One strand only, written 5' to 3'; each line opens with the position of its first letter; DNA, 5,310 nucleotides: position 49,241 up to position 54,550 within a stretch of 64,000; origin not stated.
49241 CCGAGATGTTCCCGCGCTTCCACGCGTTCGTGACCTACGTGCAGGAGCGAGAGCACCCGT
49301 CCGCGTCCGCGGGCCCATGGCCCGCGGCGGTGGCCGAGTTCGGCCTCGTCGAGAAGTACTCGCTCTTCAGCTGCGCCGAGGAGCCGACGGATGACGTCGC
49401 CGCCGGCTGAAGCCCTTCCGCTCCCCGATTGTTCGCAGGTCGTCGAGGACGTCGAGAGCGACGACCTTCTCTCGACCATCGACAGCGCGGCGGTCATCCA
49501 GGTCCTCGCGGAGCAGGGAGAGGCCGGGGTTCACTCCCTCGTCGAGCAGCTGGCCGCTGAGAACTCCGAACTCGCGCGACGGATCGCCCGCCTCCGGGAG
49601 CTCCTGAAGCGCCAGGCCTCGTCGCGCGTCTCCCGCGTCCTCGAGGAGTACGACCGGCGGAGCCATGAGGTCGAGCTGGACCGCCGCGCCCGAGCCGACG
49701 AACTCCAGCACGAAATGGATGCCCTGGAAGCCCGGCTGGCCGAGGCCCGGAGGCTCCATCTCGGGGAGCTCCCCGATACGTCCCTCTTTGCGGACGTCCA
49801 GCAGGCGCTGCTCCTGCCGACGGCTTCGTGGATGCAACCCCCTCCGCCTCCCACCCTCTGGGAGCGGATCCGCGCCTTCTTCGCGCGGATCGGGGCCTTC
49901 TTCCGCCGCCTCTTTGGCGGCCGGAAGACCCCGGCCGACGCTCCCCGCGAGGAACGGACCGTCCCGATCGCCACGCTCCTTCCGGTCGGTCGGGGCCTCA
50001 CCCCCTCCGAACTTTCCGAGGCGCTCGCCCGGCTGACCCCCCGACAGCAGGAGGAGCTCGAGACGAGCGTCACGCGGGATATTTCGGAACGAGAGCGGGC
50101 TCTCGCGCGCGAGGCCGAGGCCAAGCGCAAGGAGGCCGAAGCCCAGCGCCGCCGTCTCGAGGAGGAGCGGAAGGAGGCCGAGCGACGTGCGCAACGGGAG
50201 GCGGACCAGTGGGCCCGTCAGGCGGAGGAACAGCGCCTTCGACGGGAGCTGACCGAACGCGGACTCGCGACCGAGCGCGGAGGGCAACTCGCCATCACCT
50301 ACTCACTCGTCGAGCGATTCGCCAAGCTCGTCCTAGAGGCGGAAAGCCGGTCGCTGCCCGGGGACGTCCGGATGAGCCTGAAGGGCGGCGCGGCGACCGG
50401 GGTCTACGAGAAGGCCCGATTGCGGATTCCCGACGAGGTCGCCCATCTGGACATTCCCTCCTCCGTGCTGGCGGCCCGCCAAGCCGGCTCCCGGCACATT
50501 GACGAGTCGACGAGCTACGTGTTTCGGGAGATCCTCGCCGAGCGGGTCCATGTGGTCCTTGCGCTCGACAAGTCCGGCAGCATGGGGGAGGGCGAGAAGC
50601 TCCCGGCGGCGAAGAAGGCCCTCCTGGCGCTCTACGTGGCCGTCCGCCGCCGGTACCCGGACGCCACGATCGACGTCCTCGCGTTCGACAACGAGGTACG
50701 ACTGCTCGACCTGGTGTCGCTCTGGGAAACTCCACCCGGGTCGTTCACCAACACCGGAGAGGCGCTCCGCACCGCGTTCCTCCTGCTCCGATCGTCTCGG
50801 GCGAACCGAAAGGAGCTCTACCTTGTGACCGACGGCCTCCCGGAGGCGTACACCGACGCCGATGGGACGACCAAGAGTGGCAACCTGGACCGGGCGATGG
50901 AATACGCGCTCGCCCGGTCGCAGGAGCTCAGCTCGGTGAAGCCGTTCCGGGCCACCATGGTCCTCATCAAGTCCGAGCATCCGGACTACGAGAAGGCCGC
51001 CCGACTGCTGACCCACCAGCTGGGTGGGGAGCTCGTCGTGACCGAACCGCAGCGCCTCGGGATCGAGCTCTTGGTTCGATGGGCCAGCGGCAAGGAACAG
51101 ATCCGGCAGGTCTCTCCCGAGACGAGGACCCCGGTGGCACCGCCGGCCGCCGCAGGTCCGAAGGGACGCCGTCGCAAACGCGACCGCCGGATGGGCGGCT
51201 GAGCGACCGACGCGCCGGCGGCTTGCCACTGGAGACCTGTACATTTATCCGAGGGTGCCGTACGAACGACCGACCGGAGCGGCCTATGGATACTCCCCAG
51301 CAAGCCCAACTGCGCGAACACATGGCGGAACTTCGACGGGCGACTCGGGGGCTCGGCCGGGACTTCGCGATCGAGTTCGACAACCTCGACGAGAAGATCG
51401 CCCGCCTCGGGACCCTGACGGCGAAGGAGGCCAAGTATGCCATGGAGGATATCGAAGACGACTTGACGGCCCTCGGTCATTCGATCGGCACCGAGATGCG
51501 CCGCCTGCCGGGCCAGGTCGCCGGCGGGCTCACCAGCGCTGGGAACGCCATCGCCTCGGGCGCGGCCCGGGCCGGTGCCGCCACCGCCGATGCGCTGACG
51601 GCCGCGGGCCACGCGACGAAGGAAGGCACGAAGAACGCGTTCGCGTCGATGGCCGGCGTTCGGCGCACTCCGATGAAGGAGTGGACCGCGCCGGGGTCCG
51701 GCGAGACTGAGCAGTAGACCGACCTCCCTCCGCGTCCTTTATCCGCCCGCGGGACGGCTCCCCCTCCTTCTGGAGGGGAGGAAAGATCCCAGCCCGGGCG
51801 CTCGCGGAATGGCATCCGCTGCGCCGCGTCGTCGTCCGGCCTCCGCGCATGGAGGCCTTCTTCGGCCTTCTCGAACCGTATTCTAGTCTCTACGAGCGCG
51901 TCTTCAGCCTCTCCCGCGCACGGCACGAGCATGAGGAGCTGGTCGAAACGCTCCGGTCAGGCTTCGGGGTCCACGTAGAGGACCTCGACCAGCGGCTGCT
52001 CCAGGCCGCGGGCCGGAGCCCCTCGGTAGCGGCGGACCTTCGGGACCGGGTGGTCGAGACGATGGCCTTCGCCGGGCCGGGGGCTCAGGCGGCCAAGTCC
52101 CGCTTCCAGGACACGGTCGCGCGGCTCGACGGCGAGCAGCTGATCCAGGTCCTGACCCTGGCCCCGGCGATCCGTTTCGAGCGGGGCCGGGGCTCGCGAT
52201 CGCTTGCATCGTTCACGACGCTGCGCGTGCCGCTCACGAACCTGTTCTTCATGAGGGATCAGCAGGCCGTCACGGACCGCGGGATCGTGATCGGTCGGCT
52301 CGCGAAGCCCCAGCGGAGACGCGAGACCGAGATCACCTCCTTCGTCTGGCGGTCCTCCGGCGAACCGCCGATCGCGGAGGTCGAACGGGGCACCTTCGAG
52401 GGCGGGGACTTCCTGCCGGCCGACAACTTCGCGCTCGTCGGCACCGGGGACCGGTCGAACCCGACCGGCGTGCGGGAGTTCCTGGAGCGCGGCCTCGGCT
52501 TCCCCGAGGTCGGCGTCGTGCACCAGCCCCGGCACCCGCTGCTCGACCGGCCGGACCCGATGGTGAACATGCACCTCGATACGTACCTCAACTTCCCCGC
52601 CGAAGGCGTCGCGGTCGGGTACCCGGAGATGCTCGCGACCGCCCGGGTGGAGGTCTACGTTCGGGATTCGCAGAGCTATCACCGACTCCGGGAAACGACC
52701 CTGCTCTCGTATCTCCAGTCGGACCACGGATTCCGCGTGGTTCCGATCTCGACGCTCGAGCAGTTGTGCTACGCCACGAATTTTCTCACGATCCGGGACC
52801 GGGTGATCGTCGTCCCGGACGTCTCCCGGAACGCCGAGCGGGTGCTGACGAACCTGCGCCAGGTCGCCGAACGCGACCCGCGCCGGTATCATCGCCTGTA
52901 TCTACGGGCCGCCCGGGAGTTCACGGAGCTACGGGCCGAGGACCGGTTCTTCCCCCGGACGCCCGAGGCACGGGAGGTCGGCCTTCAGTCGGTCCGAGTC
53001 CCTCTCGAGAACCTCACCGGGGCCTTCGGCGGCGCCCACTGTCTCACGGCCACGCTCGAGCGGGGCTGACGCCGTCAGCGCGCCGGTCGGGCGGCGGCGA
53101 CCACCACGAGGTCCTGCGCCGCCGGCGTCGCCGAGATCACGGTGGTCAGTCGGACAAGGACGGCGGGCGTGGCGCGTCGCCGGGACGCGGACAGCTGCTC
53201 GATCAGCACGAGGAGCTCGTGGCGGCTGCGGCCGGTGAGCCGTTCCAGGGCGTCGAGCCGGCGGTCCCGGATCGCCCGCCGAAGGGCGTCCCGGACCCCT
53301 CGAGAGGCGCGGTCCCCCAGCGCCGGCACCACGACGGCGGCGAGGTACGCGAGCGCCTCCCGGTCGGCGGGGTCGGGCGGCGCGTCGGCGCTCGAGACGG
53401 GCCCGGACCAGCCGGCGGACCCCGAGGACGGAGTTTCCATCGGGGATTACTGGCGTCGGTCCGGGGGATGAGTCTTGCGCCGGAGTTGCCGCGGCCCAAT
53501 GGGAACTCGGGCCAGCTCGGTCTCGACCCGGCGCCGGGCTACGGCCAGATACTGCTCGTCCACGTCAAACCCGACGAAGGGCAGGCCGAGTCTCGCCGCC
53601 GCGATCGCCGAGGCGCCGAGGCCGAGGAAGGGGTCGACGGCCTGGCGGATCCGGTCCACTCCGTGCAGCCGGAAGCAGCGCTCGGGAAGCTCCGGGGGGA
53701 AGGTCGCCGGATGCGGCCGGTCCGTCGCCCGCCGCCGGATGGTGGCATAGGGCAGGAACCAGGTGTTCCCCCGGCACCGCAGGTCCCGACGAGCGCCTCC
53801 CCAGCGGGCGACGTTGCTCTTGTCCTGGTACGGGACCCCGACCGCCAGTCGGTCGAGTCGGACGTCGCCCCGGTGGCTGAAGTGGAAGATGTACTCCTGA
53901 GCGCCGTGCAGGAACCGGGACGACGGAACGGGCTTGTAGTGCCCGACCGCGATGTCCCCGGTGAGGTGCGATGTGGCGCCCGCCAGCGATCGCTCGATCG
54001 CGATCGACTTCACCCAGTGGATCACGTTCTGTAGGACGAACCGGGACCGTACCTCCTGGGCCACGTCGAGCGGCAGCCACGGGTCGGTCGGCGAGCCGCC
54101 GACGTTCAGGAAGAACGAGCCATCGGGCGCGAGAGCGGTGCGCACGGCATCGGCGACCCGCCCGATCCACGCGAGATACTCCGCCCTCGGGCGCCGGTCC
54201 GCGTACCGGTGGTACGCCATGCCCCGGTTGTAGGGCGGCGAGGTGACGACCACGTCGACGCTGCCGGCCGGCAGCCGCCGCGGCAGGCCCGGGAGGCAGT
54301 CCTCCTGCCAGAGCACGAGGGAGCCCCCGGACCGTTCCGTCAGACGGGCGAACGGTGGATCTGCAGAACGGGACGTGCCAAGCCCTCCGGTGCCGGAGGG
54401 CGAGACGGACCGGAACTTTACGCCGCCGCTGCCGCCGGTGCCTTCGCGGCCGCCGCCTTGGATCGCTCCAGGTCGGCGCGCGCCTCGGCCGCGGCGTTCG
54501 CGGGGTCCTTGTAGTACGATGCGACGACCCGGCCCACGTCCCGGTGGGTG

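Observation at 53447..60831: Type IV filament locus with two paralogous assembly-type ATPases and a split platform protein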

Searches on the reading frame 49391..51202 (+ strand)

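Call 22: search_protein_families(library=ncbifam, proteins=[window:49391-51202:+], max_evalue=0.01)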
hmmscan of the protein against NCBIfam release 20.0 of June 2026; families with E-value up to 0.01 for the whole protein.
window:49391-51202:+ (603 aa): 2 families
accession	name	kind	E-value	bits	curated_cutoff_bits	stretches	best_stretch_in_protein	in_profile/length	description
TIGR02794.1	tolA_full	equivalog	0.00012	21.5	59.45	1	204-284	67-148/362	cell envelope integrity protein TolA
TIGR03788.1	marine_srt_targ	equivalog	0.0077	14.7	551.65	0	387-439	273-321/629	marine proteobacterial sortase target protein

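Call 49: search_protein_families(library=pfam, proteins=[window:49391-51202:+], max_evalue=0.001)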
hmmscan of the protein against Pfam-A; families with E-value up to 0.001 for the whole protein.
window:49391-51202:+ (603 aa): 1 family
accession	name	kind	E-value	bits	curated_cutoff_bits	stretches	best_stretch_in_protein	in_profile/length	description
PF13519.12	VWA_2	-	3.1e-07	31.4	27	1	388-482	1-106/107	von Willebrand factor type A domain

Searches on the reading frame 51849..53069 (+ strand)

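Call 3: search_protein_families(library=pfam, proteins=[window:51849-53069:+], max_evalue=0.01)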
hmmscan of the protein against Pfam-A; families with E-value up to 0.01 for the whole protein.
window:51849-53069:+ (406 aa): 1 family
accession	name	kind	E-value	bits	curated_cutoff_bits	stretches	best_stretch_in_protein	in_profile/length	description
PF02274.22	ADI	-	2.8e-35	122.5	22.8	1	14-405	4-377/377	Arginine deiminase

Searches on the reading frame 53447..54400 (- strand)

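Call 3: search_protein_families(library=pfam, proteins=[window:53447-54400:-], max_evalue=0.01)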
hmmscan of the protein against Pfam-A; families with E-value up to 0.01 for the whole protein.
window:53447-54400:- (317 aa): 2 families
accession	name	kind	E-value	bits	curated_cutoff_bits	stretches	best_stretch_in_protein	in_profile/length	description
PF01555.25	N6_N4_Mtase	-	1.9e-32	113.5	26.7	1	48-288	1-219/221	DNA methylase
PF01170.24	UPF0020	-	0.0026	17.9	22.3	0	40-62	116-136/197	RMKL-like, methyltransferase domain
